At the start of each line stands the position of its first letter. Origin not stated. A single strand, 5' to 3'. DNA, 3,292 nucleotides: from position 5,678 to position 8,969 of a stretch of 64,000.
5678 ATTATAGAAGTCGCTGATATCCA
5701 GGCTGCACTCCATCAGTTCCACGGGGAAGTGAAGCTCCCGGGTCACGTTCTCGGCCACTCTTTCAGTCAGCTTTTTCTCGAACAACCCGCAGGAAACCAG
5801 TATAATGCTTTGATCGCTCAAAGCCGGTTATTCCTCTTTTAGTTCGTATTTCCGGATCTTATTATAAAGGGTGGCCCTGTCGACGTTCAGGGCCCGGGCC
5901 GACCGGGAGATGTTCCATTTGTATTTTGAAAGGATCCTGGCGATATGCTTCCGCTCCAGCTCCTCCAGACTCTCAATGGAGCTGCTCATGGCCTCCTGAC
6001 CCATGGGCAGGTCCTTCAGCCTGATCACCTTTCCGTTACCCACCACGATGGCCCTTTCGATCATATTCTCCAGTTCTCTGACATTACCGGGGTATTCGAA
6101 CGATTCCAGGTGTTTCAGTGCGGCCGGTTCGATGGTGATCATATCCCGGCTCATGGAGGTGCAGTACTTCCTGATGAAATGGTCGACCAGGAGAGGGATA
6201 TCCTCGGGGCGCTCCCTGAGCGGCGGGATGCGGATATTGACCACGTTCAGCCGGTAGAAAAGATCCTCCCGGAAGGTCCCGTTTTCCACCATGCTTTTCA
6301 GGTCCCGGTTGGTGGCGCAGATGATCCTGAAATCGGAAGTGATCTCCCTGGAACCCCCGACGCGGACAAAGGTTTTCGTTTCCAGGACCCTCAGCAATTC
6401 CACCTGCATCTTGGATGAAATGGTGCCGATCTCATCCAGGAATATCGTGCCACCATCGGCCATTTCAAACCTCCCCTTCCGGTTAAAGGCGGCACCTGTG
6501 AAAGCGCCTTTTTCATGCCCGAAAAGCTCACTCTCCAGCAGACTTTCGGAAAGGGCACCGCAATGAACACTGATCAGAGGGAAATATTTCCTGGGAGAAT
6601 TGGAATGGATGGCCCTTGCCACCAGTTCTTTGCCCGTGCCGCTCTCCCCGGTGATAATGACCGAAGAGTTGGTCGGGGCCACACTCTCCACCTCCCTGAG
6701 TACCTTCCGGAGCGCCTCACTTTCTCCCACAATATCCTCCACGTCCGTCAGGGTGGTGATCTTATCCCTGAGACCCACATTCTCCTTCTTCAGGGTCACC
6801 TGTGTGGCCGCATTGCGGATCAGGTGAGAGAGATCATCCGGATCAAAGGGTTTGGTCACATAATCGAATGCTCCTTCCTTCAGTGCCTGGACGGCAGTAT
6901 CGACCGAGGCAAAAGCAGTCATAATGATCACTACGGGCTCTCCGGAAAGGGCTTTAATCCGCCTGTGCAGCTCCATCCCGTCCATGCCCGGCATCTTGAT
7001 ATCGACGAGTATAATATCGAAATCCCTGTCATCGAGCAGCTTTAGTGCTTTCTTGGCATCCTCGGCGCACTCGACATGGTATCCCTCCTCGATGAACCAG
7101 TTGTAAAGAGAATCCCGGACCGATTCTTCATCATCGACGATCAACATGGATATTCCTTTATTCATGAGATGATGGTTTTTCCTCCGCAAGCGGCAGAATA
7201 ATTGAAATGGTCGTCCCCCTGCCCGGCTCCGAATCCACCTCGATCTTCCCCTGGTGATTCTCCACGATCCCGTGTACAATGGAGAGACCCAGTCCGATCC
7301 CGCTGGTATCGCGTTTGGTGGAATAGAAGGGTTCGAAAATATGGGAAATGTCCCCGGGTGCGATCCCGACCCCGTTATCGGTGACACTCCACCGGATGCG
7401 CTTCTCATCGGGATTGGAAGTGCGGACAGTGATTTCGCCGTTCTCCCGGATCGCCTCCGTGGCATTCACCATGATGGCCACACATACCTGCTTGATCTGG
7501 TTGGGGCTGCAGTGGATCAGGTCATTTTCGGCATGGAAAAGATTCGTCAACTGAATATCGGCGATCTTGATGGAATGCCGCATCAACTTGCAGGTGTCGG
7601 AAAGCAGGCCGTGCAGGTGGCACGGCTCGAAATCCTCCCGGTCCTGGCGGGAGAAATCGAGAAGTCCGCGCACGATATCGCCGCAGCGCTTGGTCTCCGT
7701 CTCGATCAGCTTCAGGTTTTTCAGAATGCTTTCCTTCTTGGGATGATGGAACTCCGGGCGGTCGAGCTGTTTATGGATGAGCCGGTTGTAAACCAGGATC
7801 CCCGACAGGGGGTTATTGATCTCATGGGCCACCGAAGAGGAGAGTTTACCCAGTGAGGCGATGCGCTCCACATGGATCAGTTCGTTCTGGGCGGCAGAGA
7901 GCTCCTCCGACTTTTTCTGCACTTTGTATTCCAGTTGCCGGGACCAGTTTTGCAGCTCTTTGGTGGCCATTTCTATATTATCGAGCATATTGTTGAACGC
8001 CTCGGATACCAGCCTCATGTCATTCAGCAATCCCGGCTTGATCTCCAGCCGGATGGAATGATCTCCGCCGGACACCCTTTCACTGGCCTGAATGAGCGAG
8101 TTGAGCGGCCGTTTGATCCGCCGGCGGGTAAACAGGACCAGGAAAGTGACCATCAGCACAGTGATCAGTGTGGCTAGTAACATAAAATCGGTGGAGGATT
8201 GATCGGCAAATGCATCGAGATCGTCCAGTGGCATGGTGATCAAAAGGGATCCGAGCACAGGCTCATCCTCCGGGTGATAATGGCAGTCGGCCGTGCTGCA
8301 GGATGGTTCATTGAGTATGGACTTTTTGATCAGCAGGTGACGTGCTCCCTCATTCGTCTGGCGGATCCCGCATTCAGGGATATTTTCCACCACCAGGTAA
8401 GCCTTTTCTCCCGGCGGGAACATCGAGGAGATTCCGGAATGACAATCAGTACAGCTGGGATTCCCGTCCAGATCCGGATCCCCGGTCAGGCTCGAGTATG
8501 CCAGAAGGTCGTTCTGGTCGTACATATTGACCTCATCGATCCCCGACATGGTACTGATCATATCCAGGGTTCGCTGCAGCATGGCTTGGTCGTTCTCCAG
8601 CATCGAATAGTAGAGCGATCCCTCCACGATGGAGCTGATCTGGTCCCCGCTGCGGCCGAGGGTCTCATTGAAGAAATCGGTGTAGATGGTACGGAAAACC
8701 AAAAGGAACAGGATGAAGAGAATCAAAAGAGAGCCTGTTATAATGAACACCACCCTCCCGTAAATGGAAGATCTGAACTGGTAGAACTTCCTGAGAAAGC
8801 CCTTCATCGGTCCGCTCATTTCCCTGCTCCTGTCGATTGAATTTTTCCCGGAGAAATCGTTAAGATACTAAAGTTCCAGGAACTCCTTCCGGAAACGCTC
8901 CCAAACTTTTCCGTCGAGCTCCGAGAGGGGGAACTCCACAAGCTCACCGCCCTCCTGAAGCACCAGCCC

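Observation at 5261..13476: Seven-gene operon: orphan NrfC/NrfD redox module flanked by two membrane-anchored GcvH-like proteins, with a haem-motif kinase, sigma-54 regulator and metzincin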

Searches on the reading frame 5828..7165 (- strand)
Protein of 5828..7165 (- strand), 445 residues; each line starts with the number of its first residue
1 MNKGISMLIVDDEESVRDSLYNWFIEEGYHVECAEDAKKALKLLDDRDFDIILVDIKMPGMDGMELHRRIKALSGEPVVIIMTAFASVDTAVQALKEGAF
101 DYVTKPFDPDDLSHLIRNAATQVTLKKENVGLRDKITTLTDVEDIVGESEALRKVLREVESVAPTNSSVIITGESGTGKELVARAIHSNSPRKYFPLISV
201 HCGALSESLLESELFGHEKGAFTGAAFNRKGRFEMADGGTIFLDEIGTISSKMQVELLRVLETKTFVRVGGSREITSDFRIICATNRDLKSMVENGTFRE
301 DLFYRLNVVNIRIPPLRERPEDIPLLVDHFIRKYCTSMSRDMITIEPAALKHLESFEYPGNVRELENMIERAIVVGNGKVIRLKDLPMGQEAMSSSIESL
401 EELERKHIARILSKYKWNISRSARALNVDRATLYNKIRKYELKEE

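Call 4: search_protein_families(library=pfam, proteins=[window:5828-7165:-], max_evalue=0.01)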
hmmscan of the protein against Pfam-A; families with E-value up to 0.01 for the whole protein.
window:5828-7165:- (445 aa): 15 families
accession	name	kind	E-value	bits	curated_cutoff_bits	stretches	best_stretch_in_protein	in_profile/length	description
PF00158.32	Sigma54_activat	-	1e-70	237.2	20.2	1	145-311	1-167/168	Sigma-54 interaction domain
PF00072.30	Response_reg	-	1.8e-32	112.3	30.2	1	8-116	2-110/111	Response regulator receiver domain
PF25601.1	AAA_lid_14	-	1.5e-24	86.1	27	1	317-392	1-76/87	AAA+ ATPase lid domain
PF14532.12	Sigma54_activ_2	-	4.4e-21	76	25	1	146-316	1-138/138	Sigma-54 interaction domain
PF02954.25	HTH_8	-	8.1e-11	41.9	22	1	399-440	1-42/42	Bacterial regulatory protein, Fis family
PF07728.20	AAA_5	-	3.5e-09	37.2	22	1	169-287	2-123/139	AAA domain (dynein-related subfamily)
PF00004.35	AAA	-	3.3e-06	28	21.2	1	169-289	1-111/131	ATPase family associated with various cellular activities (AAA)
PF01078.27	Mg_chelatase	-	4.5e-05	23.4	20.3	0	224-286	93-157/207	Magnesium chelatase, subunit ChlI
PF18024.7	HTH_50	-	0.00015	21.9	27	1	398-442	6-49/50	Helix-turn-helix domain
PF07724.20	AAA_2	-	0.00024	21.6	27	1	167-294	4-132/166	AAA domain (Cdc48 subfamily)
PF20161.5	VpsR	-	0.00032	20.8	23.7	1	24-116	27-120/121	VpsR domain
PF13191.12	AAA_16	-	0.00034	21.6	32.6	1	148-216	8-80/167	AAA ATPase domain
PF23198.2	PDE8A_N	-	0.00049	20.5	29.6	1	7-83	13-90/147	PDE8A-like, N-terminal domain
PF20720.3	nSTAND3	-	0.0018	18.5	27.2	0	156-186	7-37/155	Novel STAND NTPase 3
PF00493.29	MCM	-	0.0019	17.8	23.3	1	166-288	57-174/224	MCM P-loop domain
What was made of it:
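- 5828..7165 (-): g6: NtrC-type response regulator and sigma-54 activator (receiver, AAA+ with GAFTGA, HTH_8). Its start overlaps the g5 stop by 8 nt. Sigma54_activat 237 bits, Response_reg 112 bits, HTH_8 42 bits (call 4).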

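Call 5: search_protein_families(library=ncbifam, proteins=[window:5828-7165:-], max_evalue=0.01)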
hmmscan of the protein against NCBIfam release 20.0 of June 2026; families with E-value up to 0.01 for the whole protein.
window:5828-7165:- (445 aa): 122 families (the best 25 are shown)
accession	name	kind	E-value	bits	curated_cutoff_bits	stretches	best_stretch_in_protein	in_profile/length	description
NF008469.0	PRK11361.1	equivalog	4e-146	487.4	714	1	6-442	6-456/461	acetoacetate metabolism transcriptional regulator AtoC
TIGR01818.1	ntrC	equivalog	2.1e-127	425.7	558.6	1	8-423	2-414/463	nitrogen regulation protein NR(I)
TIGR02915.1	PEP_resp_reg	equivalog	2.7e-122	408.8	502.6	1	7-443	1-445/445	PEP-CTERM-box response regulator transcription factor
NF007689.0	PRK10365.1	equivalog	8.7e-121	403.8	760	1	4-437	5-439/441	sigma-54-dependent response regulator transcription factor ZraR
TIGR01817.1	nifA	equivalog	7.6e-111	371.5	528.85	1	136-400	189-452/534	nif-specific transcriptional activator NifA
NF008176.1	PRK10923.1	equivalog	7.4e-108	361.1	620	1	1-422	1-416/469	nitrogen regulation protein NR(I)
NF041946.1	LuxO_transreg_Vib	equivalog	8.2e-108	361.1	800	2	10-390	2-380/463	quorum-sensing sigma-54 dependent transcriptional regulator LuxO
NF051870.1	NAssimRespRegNtrX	equivalog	2.4e-107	359.6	600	1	7-439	4-449/452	nitrogen assimilation response regulator NtrX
NF011695.0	PRK15115.1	equivalog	7.2e-106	354.6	763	1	3-443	5-439/445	two-component system response regulator GlrR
NF041552.1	TF_PrdR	equivalog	2.9e-102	342.9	795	1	138-441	264-577/577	sigma-54 dependent transcriptional regulator PrdR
NF049963.1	RespRegFlgRCampy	domain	2.8e-100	336.2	750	1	7-442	3-429/429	fla regulon two-component system response regulator FlgR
NF038308.1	RNA_repair_RtcR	equivalog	4e-99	332.8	650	1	84-415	119-486/530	RNA repair transcriptional activator RtcR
NF003451.0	PRK05022.1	equivalog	1.9e-97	327.1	476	1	133-443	176-511/512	nitric oxide reductase transcriptional regulator NorR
NF050807.1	TransRegFlbDCaul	equivalog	6.3e-96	322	750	1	25-393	21-368/454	sigma-54-dependent transcriptional regulator FlbD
NF011958.0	PRK15429.1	equivalog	2.3e-90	304.2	830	1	125-442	360-686/692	formate hydrogenlyase transcriptional activator FlhA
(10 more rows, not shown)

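Call 74: search_protein_families(library=padloc, proteins=[window:5828-7165:-], max_evalue=0.001)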
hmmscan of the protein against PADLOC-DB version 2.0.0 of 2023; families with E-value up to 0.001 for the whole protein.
window:5828-7165:- (445 aa): 10 families
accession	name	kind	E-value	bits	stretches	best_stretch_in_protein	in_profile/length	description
PDLC01995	RtcR_PspF2--CARF_AAA_HTH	-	1.8e-109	365.1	1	90-442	120-480/481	-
PDLC01994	RtcR_PspF1--CARF_AAA_HTH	-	2.8e-58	196.1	1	142-399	162-401/468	-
PDLC01993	RtcR--CARF_AAA_HTH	-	2.8e-54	182.5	1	144-392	181-438/523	-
PDLC04606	PDC-M37B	-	3.3e-06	24.5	1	168-374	176-380/390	-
PDLC04725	PDC-M60B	-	6.2e-06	24.1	1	1-63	1-64/158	-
PDLC00405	SduA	-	1.4e-05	22.8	1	6-96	8-107/323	DUF4263 domain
PDLC04055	PD-T4-6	-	0.00011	19.1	1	7-119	368-482/496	-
PDLC02350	AbiO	-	0.00027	17.8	1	160-257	191-277/468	AbiO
PDLC02372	Nhi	-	0.00028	17.6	1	166-260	199-286/470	-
PDLC02196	IetA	-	0.00067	17.2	0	101-210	64-163/374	-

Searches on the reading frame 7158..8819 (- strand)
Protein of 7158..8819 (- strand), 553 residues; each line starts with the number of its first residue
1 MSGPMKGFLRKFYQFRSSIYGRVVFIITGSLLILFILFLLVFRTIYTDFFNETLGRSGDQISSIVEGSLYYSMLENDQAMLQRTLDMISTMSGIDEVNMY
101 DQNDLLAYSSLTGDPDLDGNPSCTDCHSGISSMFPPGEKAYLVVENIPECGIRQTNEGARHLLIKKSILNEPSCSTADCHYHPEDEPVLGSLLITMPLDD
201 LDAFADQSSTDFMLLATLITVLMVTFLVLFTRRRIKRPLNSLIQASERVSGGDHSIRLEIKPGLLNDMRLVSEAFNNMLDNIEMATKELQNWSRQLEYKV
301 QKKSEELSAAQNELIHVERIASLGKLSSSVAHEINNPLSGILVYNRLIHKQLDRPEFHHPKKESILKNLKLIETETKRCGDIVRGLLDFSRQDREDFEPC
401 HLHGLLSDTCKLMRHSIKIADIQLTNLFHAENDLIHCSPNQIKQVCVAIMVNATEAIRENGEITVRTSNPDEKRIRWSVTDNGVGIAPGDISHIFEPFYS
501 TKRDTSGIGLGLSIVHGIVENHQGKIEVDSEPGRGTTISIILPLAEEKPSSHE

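Call 4: search_protein_families(library=pfam, proteins=[window:7158-8819:-], max_evalue=0.01)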
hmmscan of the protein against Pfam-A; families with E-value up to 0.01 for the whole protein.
window:7158-8819:- (553 aa): 5 families
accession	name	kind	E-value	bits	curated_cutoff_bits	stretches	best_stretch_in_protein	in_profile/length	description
PF02518.31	HATPase_c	-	3.4e-26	92.3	26.4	1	439-545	3-110/111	Histidine kinase-, DNA gyrase B-, and HSP90-like ATPase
PF00512.31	HisKA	-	2.8e-13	50.1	26.9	1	323-394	2-65/66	His Kinase A (phospho-acceptor) domain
PF00672.30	HAMP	-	1.7e-08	35.1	25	1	230-283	1-52/53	HAMP domain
PF14501.12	HATPase_c_5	-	0.00014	22.1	22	0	452-531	16-91/102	GHKL domain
PF13581.12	HATPase_c_2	-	0.0035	17.8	27.4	0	435-540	22-125/127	Histidine kinase-like ATPase domain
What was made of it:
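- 7158..8819 (-): g5: sensor histidine kinase. Two transmembrane helices flank a 170-residue periplasmic domain carrying CxxCH and Cx4CHxH motifs, followed by HAMP, HisKA and HATPase domains. Call 4.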

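Call 5: search_protein_families(library=ncbifam, proteins=[window:7158-8819:-], max_evalue=0.01)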
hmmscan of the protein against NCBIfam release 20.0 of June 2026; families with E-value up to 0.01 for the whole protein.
window:7158-8819:- (553 aa): 90 families (the best 25 are shown)
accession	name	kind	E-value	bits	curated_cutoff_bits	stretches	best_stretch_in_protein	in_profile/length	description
NF008468.0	PRK11360.1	equivalog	3.6e-60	204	646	1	307-548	380-612/616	two-component system sensor histidine kinase AtoS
NF010411.0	PRK13837.1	equivalog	2.4e-47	161.5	647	1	299-550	426-681/828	two-component system VirA-like sensor kinase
NF007688.0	PRK10364.1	equivalog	4.6e-45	154.2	479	1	305-548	222-455/460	two-component system sensor histidine kinase ZraS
NF052574.1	HisKinEspCMyxo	equivalog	4.6e-44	150.7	1200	1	311-549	405-642/785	serine histidine kinase EspC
NF038348.1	T2SS_HK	subfamily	4.1e-42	144.4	450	2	376-544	408-573/574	histidine kinase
NF052573.1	HisKinEspAMyxo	equivalog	5.7e-38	130.4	1400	1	303-546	364-613/755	serine histidine kinase EspA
NF033092.0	HK_WalK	equivalog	1.4e-36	126.2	725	2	328-544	377-594/594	cell wall metabolism sensor histidine kinase WalK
NF046044.1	PnpS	equivalog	7.1e-36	124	400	1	363-543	204-390/390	two-component system histidine kinase PnpS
NF053867.1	SprKinKinDBac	equivalog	2.9e-33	115.1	775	1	297-547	263-500/500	sporulation kinase KinD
NF040691.1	MtrAB_MtrB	equivalog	1.8e-32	113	450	2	325-547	273-495/507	MtrAB system histidine kinase MtrB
NF046020.1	HisKinCckABruc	equivalog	2.6e-32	111.6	1000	1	311-547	468-710/868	cell cycle histidine kinase CckA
NF041777.1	sens_FixL_Rhizob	equivalog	3e-32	111.9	850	1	300-547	239-484/485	sensor protein FixL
TIGR02956.1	TMAO_torS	equivalog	3.5e-32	111.4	676.5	1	213-551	333-689/967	TMAO reductase system sensor histidine kinase/response regulator TorS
NF007004.0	PRK09467.1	equivalog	8.2e-32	110.6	415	2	372-545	268-437/440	two-component system sensor histidine kinase EnvZ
NF047466.1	hybrid_RR_LvrB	exception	2.5e-31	109.2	500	1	279-543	113-375/377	hybrid histidine kinase/response regulator LvrB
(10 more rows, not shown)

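Call 74: search_protein_families(library=padloc, proteins=[window:7158-8819:-], max_evalue=0.001)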
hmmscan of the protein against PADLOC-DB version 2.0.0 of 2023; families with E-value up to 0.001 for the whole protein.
window:7158-8819:- (553 aa): 0 families

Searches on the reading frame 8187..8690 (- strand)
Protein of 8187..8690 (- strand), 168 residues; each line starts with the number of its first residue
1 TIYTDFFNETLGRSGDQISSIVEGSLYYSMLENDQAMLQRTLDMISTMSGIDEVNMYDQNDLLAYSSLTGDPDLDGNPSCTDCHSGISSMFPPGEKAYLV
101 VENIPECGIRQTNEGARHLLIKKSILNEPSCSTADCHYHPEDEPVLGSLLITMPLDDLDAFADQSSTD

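Call 43: search_protein_families(library=pfam, proteins=[window:8187-8690:-], max_evalue=10)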
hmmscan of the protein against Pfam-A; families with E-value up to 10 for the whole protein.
seq(168 aa): 0 families
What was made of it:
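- Closest known: Glycine-cleavage H protein. Different: They carry a 75-residue C-terminal extension with an invariant LQ[DE]GGE...W..F motif that matches no Pfam family (call 43).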

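Call 54: search_solved_structures(query=window:8187-8690:-, max_evalue=10)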
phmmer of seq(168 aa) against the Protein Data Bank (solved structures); distinct sequences matched with E-value up to 10: 0.
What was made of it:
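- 7158..8819 (-): The sensor domain matches no Pfam family and no PDB sequence (calls 43, 54).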

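Call 61: find_homologous_proteins(query=window:8187-8690:-, max_evalue=0.001)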
Query seq(168 aa) (168 aa): 13 proteins with E <= 0.001 among 54 candidates.
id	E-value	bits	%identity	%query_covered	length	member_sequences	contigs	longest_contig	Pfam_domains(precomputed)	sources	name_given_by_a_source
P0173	1.1e-59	219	60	100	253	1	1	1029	-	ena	-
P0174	8.5e-57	210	61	93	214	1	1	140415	-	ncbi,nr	ncbi:MAG: hypothetical protein U5K32_05740 [Bacteroidales bacterium]|nr:hypothetical protein [Bacter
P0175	4.4e-54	201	55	100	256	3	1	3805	-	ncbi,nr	ncbi:MAG: hypothetical protein IH594_10955, partial [Bacteroidales bacterium]|nr:hypothetical protei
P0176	1.2e-44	171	50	95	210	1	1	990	-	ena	-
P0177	5.2e-44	168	61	78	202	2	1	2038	-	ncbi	-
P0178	1.7e-35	141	60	65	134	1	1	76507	-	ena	-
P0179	4.6e-35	139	65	58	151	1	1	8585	-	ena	-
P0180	1.1e-33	135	53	75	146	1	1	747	-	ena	-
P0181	1.8e-32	131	64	58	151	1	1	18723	-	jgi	-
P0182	1.9e-30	124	63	60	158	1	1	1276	-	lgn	-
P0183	1.6e-21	95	70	40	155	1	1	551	-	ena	-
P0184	6.8e-21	93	64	48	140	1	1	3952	-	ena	-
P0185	1.5e-19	89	71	37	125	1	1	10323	-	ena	-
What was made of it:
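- Tried and rejected: The search returned only 13 fragments of the same orthologues and was uninformative (call 61).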
